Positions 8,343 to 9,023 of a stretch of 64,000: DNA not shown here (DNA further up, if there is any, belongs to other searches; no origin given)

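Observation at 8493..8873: Small cytoplasmic tandem-SH3 protein embedded between the STAND and SIR2 genes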

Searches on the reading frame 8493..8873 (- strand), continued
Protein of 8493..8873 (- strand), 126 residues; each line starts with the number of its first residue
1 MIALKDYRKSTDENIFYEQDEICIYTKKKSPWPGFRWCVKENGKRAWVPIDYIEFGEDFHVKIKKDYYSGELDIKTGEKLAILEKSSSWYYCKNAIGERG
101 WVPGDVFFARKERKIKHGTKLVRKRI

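Call 40: find_encoding_contigs(protein=P0223, flank=6000, max_places=3)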
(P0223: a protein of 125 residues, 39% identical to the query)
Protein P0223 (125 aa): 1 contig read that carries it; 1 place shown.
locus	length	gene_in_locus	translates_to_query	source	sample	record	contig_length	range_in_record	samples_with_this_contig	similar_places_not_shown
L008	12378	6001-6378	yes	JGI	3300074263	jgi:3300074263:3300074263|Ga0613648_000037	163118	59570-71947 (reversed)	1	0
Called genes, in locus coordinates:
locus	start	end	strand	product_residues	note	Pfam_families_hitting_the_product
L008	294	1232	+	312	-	PF01073:3Beta_HSD, PF01370:Epimerase, PF04321:RmlD_sub_bind (weak), PF16363:GDP_Man_Dehyd, PF07993:NAD_binding_4 (weak)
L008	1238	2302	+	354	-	PF01916:DS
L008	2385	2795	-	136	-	PF02566:OsmC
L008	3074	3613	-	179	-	PF09537:DUF2383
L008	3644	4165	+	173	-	PF00210:Ferritin, PF02915:Rubrerythrin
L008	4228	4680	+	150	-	PF16798:DUF5069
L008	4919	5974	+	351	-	-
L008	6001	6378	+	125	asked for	PF07653:SH3_2 (faint), PF00018:SH3_1 (faint), PF14604:SH3_9 (faint)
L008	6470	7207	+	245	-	PF04542:Sigma70_r2 (weak)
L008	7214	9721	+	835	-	PF00069:Pkinase, PF07714:PK_Tyr_Ser-Thr, PF13428:TPR_14 (faint), PF07719:TPR_2 (faint), PF13431:TPR_17 (faint), PF13414:TPR_11 (faint), PF14559:TPR_19, PF13432:TPR_16, +3 more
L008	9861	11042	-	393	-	PF16234:DUF4892, PF05359:DUF748 (faint), PF00691:OmpA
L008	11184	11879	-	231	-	-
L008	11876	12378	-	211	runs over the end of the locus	-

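Call 41: find_encoding_contigs(protein=P0199, flank=6000, max_places=3)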
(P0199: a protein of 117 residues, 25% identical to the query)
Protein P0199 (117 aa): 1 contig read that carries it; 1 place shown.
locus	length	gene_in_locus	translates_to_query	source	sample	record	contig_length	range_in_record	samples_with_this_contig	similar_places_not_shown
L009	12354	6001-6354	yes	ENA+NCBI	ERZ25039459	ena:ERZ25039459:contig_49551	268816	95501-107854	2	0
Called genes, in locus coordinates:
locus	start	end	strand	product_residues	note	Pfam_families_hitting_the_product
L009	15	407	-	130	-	PF00903:Glyoxalase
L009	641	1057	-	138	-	-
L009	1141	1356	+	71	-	PF09723:Zn_ribbon_8 (weak)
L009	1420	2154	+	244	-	PF00702:Hydrolase, PF13419:HAD_2, PF13242:Hydrolase_like (weak)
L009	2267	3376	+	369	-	PF01569:PAP2, PF00702:Hydrolase, PF13419:HAD_2, PF13242:Hydrolase_like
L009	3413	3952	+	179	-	PF10050:DUF2284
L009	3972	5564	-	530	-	PF00749:tRNA-synt_1c, PF19269:Anticodon_2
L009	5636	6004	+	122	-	PF14603:hSH3 (faint), PF07653:SH3_2 (weak)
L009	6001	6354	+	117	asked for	PF14604:SH3_9 (faint), PF00018:SH3_1 (faint), PF07653:SH3_2 (weak)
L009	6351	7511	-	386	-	-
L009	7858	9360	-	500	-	PF00672:HAMP, PF00512:HisKA, PF02518:HATPase_c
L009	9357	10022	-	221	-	PF00072:Response_reg, PF00486:Trans_reg_C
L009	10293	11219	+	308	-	PF01012:ETF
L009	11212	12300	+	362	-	PF01012:ETF, PF00766:ETF_alpha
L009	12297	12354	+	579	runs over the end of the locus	PF02771:Acyl-CoA_dh_N, PF02770:Acyl-CoA_dh_M, PF00441:Acyl-CoA_dh_1, PF08028:Acyl-CoA_dh_2, PF00441:Acyl-CoA_dh_1, PF12186:AcylCoA_dehyd_C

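Call 42: find_encoding_contigs(protein=P0208, flank=6000, max_places=3)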
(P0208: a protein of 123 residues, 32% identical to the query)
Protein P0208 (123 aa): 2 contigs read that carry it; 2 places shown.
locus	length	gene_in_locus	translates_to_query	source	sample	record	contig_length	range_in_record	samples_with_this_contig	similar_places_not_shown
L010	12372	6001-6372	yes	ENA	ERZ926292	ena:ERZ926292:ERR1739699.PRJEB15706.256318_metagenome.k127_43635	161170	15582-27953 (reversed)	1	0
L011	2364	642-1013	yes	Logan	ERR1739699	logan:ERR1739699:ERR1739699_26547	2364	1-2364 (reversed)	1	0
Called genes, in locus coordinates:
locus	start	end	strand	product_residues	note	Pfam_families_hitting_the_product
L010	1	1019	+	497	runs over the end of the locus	PF07690:MFS_1, PF00854:PTR2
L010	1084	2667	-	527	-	PF02667:SCFA_trans (faint), PF03806:ABG_transport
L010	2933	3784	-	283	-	PF03301:Trp_dioxygenase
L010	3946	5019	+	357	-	PF00676:E1_dh, PF13292:DXP_synthase_N (weak), PF02775:TPP_enzyme_C (weak)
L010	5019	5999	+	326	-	PF02779:Transket_pyr, PF02780:Transketolase_C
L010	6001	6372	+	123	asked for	PF00018:SH3_1 (faint), PF07653:SH3_2 (weak), PF14604:SH3_9 (weak)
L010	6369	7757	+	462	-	PF00364:Biotin_lipoyl, PF25984:BSH_YknX (faint), PF02817:E3_binding, PF00198:2-oxoacid_dh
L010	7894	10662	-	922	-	PF27052:Lysyl_endopep_N, PF00089:Trypsin, PF13365:Trypsin_2 (faint), PF01483:P_proprotein (weak), PF05345:He_PIG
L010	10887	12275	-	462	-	-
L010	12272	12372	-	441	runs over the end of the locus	PF00579:tRNA-synt_1b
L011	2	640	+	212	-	?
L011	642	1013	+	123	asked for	PF00018:SH3_1 (faint), PF07653:SH3_2 (weak), PF14604:SH3_9 (weak)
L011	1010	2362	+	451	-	?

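Call 43: predict_structure(alignment_id=A3)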
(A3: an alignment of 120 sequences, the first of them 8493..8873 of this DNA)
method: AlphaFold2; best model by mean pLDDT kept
length: 126 residues; sequences in the alignment: 120
mean_pLDDT: 87.6   pTM: 0.75
mean pLDDT of the five models: 87.6, 86.8, 86.4, 85.9, 85.3
residues with pLDDT >= 90: 100; 70-90: 8; 50-70: 4; < 50: 14
segments of 3 or more residues with pLDDT < 50: 112-125
pLDDT, mean of each block of 10 residues (from residue 1): 95 95 90 91 95 95 97 97 95 97 87 43 46
secondary structure, 60 per line:
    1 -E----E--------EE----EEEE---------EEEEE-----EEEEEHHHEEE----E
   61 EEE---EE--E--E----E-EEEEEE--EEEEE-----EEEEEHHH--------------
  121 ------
elements in order: E22-25 E35-39 E45-49 E53-55 E60-63 E81-86 E89-93 E99-103
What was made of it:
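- On Classical SH3 domain (Pfam SH3_1 / SH3_2, clan SH3): AF2 model with pLDDT 87.6; the strand pattern occurs twice (call 43).
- Checked: The AF2 model has mean pLDDT 87.6 and pTM 0.75, with two five-stranded barrels at residues 1-55 and 60-106 (call 43).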

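Call 48: fold_search(model_id=the predicted structure, library=pdb)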
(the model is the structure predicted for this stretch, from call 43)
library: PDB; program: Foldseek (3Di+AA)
matches with E <= 10: 993; with E <= 0.001: 0
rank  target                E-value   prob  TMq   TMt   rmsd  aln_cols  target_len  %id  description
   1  7csp_A                2.2e-02  0.87  0.31  0.10  14.2       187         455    7  Structure of Ephexin4 IDPSH (released 2021-02-24)
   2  5qu1_A                3.1e-02  1.00  0.29  0.63   9.9        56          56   27  Crystal Structure of the monomeric human Nck SH3.1 domain, triclinic, 1.08A (released 2020-02-12)
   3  7csr_C                3.1e-02  0.84  0.32  0.11  14.2       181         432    8  Structure of Ephexin4 R676L (released 2021-02-24)
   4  5qu2_B                3.4e-02  1.00  0.29  0.63  10.0        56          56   27  Crystal Structure of human Nck SH3.1 in complex with peptide PPPVPNPDY (released 2020-02-12)
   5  7cso_D                3.4e-02  0.89  0.31  0.11  11.7       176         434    8  Structure of Ephexin4 DH-PH-SH3 (released 2021-02-24)
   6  7cso_A                3.6e-02  0.85  0.31  0.11  11.4       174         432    7  Structure of Ephexin4 DH-PH-SH3 (released 2021-02-24)
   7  7cso_C                3.8e-02  0.89  0.32  0.11  11.3       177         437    7  Structure of Ephexin4 DH-PH-SH3 (released 2021-02-24)
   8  7csr_A                4.3e-02  0.85  0.32  0.12  11.3       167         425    8  Structure of Ephexin4 R676L (released 2021-02-24)
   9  1k9a_D                4.5e-02  0.99  0.27  0.08  13.8        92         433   17  Crystal structure analysis of full-length carboxyl-terminal Src kinase at 2.5 A resolution (released 2002-03-20)
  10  7cso_B                4.7e-02  0.85  0.31  0.11  11.8       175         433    8  Structure of Ephexin4 DH-PH-SH3 (released 2021-02-24)
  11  1k9a_C                5.0e-02  0.99  0.27  0.08  13.8        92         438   17  Crystal structure analysis of full-length carboxyl-terminal Src kinase at 2.5 A resolution (released 2002-03-20)
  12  1csk_A                5.5e-02  0.99  0.28  0.59  13.1        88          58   18  THE CRYSTAL STRUCTURE OF HUMAN CSKSH3: STRUCTURAL DIVERSITY NEAR THE RT-SRC AND N-SRC LOOP (released 1994-07-31)
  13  1k9a_E                5.5e-02  0.99  0.27  0.08  13.8        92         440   17  Crystal structure analysis of full-length carboxyl-terminal Src kinase at 2.5 A resolution (released 2002-03-20)
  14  1i0c_B                6.2e-02  1.00  0.29  0.60   9.7        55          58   25  EPS8 SH3 CLOSED MONOMER (released 2001-05-09)
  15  8wff                  6.2e-02  0.99  0.29  0.56  13.8        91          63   18  The Crystal Structure of LYN from Biortus. (released 2023-11-22)
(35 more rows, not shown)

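Call 50: search_protein_families(library=pfam, proteins=[P0028, P0036, P0050, P0058, P0066, P0067, P0069, P0072, P0074, P0039], max_evalue=0.001)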
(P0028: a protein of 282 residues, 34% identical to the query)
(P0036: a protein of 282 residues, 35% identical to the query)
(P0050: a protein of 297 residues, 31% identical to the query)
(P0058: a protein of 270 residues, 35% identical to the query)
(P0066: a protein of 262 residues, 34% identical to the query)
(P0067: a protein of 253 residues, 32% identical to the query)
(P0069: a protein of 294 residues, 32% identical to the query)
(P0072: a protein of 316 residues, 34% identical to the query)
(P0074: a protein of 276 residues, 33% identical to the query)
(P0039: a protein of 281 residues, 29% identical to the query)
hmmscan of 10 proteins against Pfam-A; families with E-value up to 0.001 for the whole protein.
P0028 (282 aa): 6 families
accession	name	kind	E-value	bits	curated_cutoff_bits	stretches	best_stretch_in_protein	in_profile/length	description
PF07653.23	SH3_2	-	2.9e-13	49.7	21.8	2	186-230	11-53/55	Variant SH3 domain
PF14604.12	SH3_9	-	3.7e-10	39.9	30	1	188-230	10-49/49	Variant SH3 domain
PF12867.12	DinB_2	-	1e-09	39.4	24.8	1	12-136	3-128/128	DinB superfamily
PF05163.17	DinB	-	2.6e-08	34.4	23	1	6-146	7-148/165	DinB family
PF00018.34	SH3_1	-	3e-07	30.4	22.9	0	244-279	11-48/48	SH3 domain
PF08239.17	SH3_3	-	7.2e-05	23.3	27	0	192-230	18-54/54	Bacterial SH3 domain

P0036 (282 aa): 12 families
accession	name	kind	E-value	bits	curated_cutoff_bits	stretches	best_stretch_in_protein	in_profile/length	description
PF00583.31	Acetyltransf_1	-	2.7e-16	60.3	20.7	1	190-261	43-116/116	Acetyltransferase (GNAT) family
PF07653.23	SH3_2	-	5.3e-16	58.5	21.8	2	5-60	1-54/55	Variant SH3 domain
PF13508.13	Acetyltransf_7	-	8.6e-14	52.1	27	1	191-263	14-84/84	Acetyltransferase (GNAT) domain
PF14604.12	SH3_9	-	1.4e-12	47.6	30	2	72-110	9-47/49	Variant SH3 domain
PF13673.13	Acetyltransf_10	-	1.7e-10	41.4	23.6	1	188-269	39-115/128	Acetyltransferase (GNAT) domain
PF00018.34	SH3_1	-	1.2e-08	34.9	22.9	1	72-107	10-47/48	SH3 domain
PF08445.16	FR47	-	1.3e-07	31.9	22.1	1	202-264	19-80/86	FR47-like protein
PF08239.17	SH3_3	-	2.2e-07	31.4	27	0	22-59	19-54/54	Bacterial SH3 domain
PF14603.12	hSH3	-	2.4e-07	31.6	25.7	0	74-117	31-75/90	Helically-extended SH3 domain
PF14542.12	Acetyltransf_CG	-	2.6e-05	24.7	30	1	195-239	15-59/80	GCN5-related N-acetyl-transferase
PF17013.11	Acetyltransf_15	-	0.00042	20.2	35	0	203-279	71-154/210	Putative acetyl-transferase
PF21926.2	FeeM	-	0.00097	19.4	27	0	195-274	71-149/158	N-acyl amino acid synthase FeeM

P0050 (297 aa): 8 families
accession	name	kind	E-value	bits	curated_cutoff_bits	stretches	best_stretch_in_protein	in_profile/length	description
PF07653.23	SH3_2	-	3.4e-16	59.1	21.8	2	191-238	4-49/55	Variant SH3 domain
PF12867.12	DinB_2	-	1e-12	49.1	24.8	1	22-172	2-128/128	DinB superfamily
PF11716.13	MDMPI_N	-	5.2e-09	37.4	24.2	1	24-141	3-116/140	Mycothiol maleylpyruvate isomerase N-terminal domain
PF14604.12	SH3_9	-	3.3e-08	33.7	30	1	258-294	12-48/49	Variant SH3 domain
PF00018.34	SH3_1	-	2e-07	30.9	22.9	0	191-237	2-47/48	SH3 domain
PF08020.16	DUF1706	-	6.5e-07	29.9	24.2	1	12-172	4-161/166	Protein of unknown function (DUF1706)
PF08239.17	SH3_3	-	0.0002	21.9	27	0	260-293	18-52/54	Bacterial SH3 domain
PF18348.7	SH3_16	-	0.00076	19.6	25.8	0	262-291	16-46/49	Bacterial dipeptidyl-peptidase Sh3 domain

P0058 (270 aa): 6 families
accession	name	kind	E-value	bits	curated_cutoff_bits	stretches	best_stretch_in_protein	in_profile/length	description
PF07653.23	SH3_2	-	8e-13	48.3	21.8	1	5-57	2-52/55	Variant SH3 domain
PF13508.13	Acetyltransf_7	-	5.8e-09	36.7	27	1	164-248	6-83/84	Acetyltransferase (GNAT) domain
PF00583.31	Acetyltransf_1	-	2.4e-07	31.5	20.7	1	162-247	34-116/116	Acetyltransferase (GNAT) family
PF00018.34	SH3_1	-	3e-07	30.4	22.9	1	72-107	11-48/48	SH3 domain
PF08239.17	SH3_3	-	2.2e-05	25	27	0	79-110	21-53/54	Bacterial SH3 domain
PF13673.13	Acetyltransf_10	-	0.00016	22.1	23.6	1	164-255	34-115/128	Acetyltransferase (GNAT) domain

P0066 (262 aa): 7 families
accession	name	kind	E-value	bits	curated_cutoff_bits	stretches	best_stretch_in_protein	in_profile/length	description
PF07653.23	SH3_2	-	1.6e-19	69.7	21.8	2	150-206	2-55/55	Variant SH3 domain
PF00583.31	Acetyltransf_1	-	1.2e-12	48.5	20.7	1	43-129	28-116/116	Acetyltransferase (GNAT) family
PF00018.34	SH3_1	-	1.2e-12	47.6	22.9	1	221-253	13-47/48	SH3 domain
PF13508.13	Acetyltransf_7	-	1.4e-11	45.1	27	1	47-130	2-83/84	Acetyltransferase (GNAT) domain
PF14604.12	SH3_9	-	9.4e-10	38.6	30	1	152-204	1-49/49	Variant SH3 domain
PF13673.13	Acetyltransf_10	-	4.7e-07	30.3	23.6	1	47-131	30-109/128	Acetyltransferase (GNAT) domain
PF08239.17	SH3_3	-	0.00045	20.8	27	0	223-252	18-48/54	Bacterial SH3 domain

P0067 (253 aa): 4 families
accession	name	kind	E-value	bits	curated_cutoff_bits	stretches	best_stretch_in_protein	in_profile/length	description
PF07653.23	SH3_2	-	1.5e-13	50.6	21.8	2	146-198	4-54/55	Variant SH3 domain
PF00293.34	NUDIX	-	3.7e-13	50.1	21.1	1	6-118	4-123/134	NUDIX domain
PF14604.12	SH3_9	-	2.1e-11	43.9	30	1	146-195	1-47/49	Variant SH3 domain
PF00018.34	SH3_1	-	2.7e-10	40.1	22.9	1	210-245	10-47/48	SH3 domain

P0069 (294 aa): 5 families
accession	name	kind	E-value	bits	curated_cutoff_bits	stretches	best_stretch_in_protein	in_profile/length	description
PF07653.23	SH3_2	-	8.7e-13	48.2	21.8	1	186-239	2-53/55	Variant SH3 domain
PF14604.12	SH3_9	-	1.2e-12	47.9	30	1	188-239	1-49/49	Variant SH3 domain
PF13302.13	Acetyltransf_3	-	1.1e-11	46.1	25.4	1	52-149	49-136/138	Acetyltransferase (GNAT) domain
PF00583.31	Acetyltransf_1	-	1.1e-07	32.6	20.7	1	63-149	31-115/116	Acetyltransferase (GNAT) family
PF00018.34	SH3_1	-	3.3e-07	30.2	22.9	0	188-234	2-47/48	SH3 domain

P0072 (316 aa): 5 families
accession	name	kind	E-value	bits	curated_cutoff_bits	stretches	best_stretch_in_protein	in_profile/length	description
PF07653.23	SH3_2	-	2.7e-15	56.2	21.8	1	16-70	2-54/55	Variant SH3 domain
PF14604.12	SH3_9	-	4e-10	39.8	30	2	80-121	4-48/49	Variant SH3 domain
PF00583.31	Acetyltransf_1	-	1.7e-08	35.2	20.7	1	174-269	19-98/116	Acetyltransferase (GNAT) family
PF00018.34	SH3_1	-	2e-08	34.1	22.9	1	82-118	7-48/48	SH3 domain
PF13508.13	Acetyltransf_7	-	1.7e-05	25.6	27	1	194-295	6-83/84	Acetyltransferase (GNAT) domain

P0074 (276 aa): 6 families
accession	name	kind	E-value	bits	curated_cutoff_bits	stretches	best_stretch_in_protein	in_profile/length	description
PF07653.23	SH3_2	-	8.5e-18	64.2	21.8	1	166-220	1-53/55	Variant SH3 domain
PF14604.12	SH3_9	-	2.2e-11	43.8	30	1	169-220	1-49/49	Variant SH3 domain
PF13470.12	PIN_3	-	4.7e-10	40.7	27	1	17-127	2-115/115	PIN domain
PF00018.34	SH3_1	-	2.5e-09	37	22.9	1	168-215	1-47/48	SH3 domain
PF18348.7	SH3_16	-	0.00014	22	25.8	0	241-272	17-49/49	Bacterial dipeptidyl-peptidase Sh3 domain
PF14603.12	hSH3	-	0.00041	21.3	25.7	0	179-222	31-72/90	Helically-extended SH3 domain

P0039 (281 aa): 4 families
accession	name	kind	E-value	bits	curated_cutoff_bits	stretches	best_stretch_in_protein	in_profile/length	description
PF07653.23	SH3_2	-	4.9e-16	58.6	21.8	2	14-63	5-52/55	Variant SH3 domain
PF00018.34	SH3_1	-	9.7e-09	35.1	22.9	1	79-113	12-48/48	SH3 domain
PF14604.12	SH3_9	-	3.5e-07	30.4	30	0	14-60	2-45/49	Variant SH3 domain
PF08239.17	SH3_3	-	4.8e-05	23.9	27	1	82-116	18-53/54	Bacterial SH3 domain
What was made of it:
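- Fusion partners are unrelated enzymes: GNAT, DinB, NUDIX and PIN (call 50).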

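Call 70: search_solved_structures(query=A2, max_evalue=0.001, show_alignments=0)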
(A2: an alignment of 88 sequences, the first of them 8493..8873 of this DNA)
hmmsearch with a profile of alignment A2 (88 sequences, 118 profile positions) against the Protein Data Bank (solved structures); distinct sequences matched with E-value up to 0.001: 189 (the best 60 are shown).
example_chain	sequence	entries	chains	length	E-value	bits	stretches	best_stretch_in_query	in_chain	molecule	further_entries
7yxw_A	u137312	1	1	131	3.1e-12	49.4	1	7-62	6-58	Neutrophil cytosol factor 1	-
1wlp_B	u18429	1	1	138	1.5e-11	47.2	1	7-62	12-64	Neutrophil cytosol factor 1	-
1ng2_A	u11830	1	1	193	1.7e-11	47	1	7-62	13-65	Neutrophil cytosolic factor 1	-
1uec_A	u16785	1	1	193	1.7e-11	47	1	7-62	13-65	Neutrophil cytosol factor 1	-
1ov3_A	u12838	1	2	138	1.7e-11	47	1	7-62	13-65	Neutrophil cytosol factor 1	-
8wej_C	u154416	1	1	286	3.3e-10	42.8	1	7-62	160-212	Neutrophil cytosol factor 1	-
1wxt_A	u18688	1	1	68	1.8e-09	40.5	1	74-115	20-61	Hypothetical protein FLJ21522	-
3qwy_A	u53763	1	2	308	6.4e-08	35.4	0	76-116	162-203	Cell death abnormality protein 2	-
2ega_A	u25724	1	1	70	1.1e-07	34.7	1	8-63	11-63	SH3 and PX domain-containing protein 2A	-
1aoj_A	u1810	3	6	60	1.2e-07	34.6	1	74-116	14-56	EPS8 | EPIDERMAL GROWTH FACTOR RECEPTOR KINASE SUBSTRATE EPS8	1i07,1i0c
2jxb_A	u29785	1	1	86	1.3e-07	34.5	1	60-115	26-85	T-cell surface glycoprotein CD3 epsilon chain, Cytoplasmic protein NCK2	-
2b86_A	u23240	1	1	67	1.8e-07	34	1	67-115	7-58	Cytoplasmic protein NCK2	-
2js2_A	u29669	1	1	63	2.8e-07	33.4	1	66-116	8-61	Cytoplasmic protein NCK1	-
2jw4_A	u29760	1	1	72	4.1e-07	32.8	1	66-116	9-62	Cytoplasmic protein NCK1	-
5qu4_A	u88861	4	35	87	4.2e-07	32.8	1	66-116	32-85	Cytoplasmic protein NCK1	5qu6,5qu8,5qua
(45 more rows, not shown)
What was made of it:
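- Closest known: Classical eukaryotic SH3 domains. Same: The family profile's best PDB sequence match is p47phox (E 3e-12, call 70).
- The family profile's best PDB match is the p47phox tandem SH3 (call 70).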

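Call 95: search_dna_similar(query=window:8493-8873:-, collection=phages, mode=protein, max_evalue=0.01, max_rows=20)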
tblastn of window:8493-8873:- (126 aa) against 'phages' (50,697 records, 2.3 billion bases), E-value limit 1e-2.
Records with a match: 4; places in all: 4; records where one place covers at least 80% of the query: 4.
Best place of each record, by identity: <60% 4.
By first word of the organism name: Listeria 4.
By host as written in the record: Listeria monocytogenes 4.
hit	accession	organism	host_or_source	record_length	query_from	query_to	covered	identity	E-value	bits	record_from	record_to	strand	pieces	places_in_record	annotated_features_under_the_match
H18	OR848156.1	Listeria phage LM 4-14-1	Listeria monocytogenes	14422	1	103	82%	29.5%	4e-7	53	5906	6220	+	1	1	record has no annotation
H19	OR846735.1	Listeria phage LM 4-11-1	Listeria monocytogenes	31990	1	103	82%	29.5%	4e-7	53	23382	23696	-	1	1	record has no annotation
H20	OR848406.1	Listeria phage LM 4-14-1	Listeria monocytogenes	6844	1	103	82%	28.6%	9e-7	52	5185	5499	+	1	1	record has no annotation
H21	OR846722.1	Listeria phage LM 4-11-1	Listeria monocytogenes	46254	1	103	82%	28.6%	9e-7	52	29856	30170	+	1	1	record has no annotation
